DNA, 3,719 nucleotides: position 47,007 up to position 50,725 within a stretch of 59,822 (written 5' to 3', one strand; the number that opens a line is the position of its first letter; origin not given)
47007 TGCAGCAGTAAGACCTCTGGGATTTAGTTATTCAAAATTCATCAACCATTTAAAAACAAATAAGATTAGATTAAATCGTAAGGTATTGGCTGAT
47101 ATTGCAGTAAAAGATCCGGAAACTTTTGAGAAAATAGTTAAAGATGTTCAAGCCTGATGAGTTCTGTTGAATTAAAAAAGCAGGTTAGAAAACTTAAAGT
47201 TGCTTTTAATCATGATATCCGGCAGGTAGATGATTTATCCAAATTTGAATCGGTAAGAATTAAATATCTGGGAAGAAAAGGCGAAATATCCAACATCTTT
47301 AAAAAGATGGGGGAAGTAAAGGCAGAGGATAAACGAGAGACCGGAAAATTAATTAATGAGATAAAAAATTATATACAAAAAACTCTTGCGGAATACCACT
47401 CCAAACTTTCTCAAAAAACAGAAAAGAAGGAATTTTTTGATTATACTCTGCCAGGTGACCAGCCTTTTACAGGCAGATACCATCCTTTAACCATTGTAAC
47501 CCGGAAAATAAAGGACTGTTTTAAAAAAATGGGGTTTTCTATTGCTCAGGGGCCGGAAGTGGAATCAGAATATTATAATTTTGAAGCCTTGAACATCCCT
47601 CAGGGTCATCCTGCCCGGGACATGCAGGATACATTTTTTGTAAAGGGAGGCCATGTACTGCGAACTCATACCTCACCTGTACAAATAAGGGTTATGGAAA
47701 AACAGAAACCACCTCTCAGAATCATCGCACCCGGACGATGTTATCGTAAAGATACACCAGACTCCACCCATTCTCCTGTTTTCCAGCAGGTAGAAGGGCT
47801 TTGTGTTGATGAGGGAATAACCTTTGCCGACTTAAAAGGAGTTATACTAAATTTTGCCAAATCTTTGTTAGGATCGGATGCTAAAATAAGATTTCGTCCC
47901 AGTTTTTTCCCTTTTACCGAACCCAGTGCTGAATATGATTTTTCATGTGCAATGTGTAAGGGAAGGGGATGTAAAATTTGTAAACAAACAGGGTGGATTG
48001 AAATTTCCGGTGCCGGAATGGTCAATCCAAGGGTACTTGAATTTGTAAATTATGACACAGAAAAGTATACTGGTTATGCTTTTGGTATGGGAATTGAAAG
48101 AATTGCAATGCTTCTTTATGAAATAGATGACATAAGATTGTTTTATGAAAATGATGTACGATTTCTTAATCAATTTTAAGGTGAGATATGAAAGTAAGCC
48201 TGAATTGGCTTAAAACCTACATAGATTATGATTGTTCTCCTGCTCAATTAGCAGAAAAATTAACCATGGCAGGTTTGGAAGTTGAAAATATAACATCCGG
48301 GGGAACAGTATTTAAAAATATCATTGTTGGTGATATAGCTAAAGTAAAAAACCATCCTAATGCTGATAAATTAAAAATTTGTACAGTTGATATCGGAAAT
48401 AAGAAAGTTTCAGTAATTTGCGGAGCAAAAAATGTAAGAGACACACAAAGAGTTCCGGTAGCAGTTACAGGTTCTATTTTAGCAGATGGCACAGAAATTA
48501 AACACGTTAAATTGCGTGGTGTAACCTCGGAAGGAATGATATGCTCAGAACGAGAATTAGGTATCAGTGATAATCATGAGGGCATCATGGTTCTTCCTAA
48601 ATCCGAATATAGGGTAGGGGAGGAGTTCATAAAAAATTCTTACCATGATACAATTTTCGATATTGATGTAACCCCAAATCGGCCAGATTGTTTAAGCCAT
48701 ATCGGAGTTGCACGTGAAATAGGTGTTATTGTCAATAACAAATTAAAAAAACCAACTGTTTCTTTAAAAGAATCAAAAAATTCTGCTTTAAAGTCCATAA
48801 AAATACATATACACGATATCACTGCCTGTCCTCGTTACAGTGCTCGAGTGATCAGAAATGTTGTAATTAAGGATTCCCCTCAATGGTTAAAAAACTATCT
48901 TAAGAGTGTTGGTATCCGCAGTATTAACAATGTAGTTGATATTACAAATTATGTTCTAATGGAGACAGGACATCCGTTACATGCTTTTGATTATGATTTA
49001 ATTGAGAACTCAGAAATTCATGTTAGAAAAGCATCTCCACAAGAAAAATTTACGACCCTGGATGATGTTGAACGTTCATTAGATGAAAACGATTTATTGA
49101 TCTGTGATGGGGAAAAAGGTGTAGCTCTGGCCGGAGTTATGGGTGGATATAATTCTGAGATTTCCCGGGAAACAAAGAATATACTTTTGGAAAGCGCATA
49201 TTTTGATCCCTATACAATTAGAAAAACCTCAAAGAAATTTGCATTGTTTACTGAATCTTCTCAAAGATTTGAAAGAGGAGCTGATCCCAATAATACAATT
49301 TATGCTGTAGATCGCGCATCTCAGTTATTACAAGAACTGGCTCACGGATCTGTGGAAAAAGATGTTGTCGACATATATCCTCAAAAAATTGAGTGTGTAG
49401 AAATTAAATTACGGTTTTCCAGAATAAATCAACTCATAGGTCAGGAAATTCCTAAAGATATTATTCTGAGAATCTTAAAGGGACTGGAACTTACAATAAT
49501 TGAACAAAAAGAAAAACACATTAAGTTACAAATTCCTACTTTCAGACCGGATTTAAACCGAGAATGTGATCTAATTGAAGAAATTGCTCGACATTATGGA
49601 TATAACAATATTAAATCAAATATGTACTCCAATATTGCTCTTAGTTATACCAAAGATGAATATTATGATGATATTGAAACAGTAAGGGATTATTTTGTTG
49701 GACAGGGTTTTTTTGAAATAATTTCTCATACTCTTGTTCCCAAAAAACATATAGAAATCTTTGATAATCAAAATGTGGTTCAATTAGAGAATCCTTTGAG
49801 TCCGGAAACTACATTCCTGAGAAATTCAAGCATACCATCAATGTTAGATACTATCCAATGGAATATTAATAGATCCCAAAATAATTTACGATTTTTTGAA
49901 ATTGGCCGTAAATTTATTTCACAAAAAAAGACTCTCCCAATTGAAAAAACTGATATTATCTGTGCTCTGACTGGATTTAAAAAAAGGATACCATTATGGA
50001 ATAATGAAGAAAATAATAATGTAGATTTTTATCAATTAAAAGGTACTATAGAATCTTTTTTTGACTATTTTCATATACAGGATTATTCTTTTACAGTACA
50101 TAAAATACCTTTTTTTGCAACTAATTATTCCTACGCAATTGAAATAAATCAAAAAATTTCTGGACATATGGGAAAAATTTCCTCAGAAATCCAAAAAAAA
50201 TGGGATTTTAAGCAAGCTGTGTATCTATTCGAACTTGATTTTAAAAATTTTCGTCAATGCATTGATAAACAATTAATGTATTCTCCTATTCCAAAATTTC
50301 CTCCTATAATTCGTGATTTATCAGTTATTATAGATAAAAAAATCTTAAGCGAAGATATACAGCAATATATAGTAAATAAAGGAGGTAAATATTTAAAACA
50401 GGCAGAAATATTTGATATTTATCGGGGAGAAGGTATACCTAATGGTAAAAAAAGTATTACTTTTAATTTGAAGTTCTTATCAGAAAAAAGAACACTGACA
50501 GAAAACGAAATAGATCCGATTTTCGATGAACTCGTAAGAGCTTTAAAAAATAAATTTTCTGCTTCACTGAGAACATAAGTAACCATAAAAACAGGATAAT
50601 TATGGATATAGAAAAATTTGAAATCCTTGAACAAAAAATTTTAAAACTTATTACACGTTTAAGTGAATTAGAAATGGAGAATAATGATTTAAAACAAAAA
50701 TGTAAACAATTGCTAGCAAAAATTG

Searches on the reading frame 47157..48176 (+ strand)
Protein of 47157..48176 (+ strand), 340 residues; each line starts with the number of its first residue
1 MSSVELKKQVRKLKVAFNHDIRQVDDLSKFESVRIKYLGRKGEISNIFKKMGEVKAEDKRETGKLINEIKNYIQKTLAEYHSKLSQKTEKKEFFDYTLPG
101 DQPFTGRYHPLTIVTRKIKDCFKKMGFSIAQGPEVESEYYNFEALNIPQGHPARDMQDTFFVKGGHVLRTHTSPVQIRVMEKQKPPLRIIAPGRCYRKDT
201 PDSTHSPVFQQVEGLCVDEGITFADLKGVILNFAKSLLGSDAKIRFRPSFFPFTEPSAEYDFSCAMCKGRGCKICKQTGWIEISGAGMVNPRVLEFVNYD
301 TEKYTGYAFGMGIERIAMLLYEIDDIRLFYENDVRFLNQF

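Call 3: search_protein_families(library=pfam, proteins=[window:47157-48176:+], max_evalue=0.01)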
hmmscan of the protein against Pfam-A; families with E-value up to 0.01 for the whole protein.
window:47157-48176:+ (340 aa): 2 families
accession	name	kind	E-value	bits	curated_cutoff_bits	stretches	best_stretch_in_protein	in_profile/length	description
PF01409.25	tRNA-synt_2d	-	4.1e-102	341.3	19.8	1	95-340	3-246/246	tRNA synthetases class II core domain (F)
PF02912.23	Phe_tRNA-synt_N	-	2.1e-18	66.5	22.3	1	26-91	2-67/69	Aminoacyl tRNA synthetase class II, N-terminal domain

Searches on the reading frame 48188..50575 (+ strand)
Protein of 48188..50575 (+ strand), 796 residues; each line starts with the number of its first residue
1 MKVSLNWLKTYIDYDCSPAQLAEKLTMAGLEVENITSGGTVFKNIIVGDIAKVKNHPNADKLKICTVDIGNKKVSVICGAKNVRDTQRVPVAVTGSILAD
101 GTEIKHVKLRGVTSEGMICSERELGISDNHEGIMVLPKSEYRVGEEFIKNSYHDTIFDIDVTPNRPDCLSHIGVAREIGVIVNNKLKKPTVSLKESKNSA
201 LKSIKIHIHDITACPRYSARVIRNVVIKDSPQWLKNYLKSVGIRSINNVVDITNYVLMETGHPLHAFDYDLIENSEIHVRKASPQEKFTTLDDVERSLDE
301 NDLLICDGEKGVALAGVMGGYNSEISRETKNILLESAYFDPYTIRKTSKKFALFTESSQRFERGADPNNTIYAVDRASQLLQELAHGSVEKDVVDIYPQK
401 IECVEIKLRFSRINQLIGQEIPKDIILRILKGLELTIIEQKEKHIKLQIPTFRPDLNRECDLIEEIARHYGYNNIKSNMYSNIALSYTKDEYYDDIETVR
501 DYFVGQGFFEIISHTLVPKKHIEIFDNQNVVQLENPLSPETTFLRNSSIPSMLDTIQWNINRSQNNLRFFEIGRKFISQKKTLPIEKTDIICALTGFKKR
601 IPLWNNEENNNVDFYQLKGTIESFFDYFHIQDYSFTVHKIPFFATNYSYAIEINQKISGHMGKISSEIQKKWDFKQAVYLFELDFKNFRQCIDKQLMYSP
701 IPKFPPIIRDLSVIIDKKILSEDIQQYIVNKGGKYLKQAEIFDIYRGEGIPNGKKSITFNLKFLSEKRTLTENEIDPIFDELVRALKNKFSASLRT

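Call 3: search_protein_families(library=pfam, proteins=[window:48188-50575:+], max_evalue=0.01)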
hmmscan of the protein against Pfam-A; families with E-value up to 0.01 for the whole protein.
window:48188-50575:+ (796 aa): 6 families
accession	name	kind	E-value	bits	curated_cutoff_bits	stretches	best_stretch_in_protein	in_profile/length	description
PF03483.22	B3_4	-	6.2e-72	241.3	29.3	1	213-385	1-173/174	B3/4 domain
PF17759.6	tRNA_synthFbeta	-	8.2e-47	159.9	22.4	1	489-685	15-214/214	Phenylalanyl tRNA synthetase beta chain CLM domain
PF03147.19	FDX-ACB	-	9.5e-29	100.1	31.1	1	702-795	1-94/94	Ferredoxin-fold anticodon binding domain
PF03484.21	B5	-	2.5e-23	82.5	28.6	1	406-472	1-67/67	tRNA synthetase B5 domain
PF01588.26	tRNA_bind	-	4.2e-22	78.5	27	1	45-139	1-90/96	Putative tRNA binding domain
PF18262.7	PhetRS_B1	-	0.008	16.8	26.8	0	151-180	50-79/83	Phe-tRNA synthetase beta subunit B1 domain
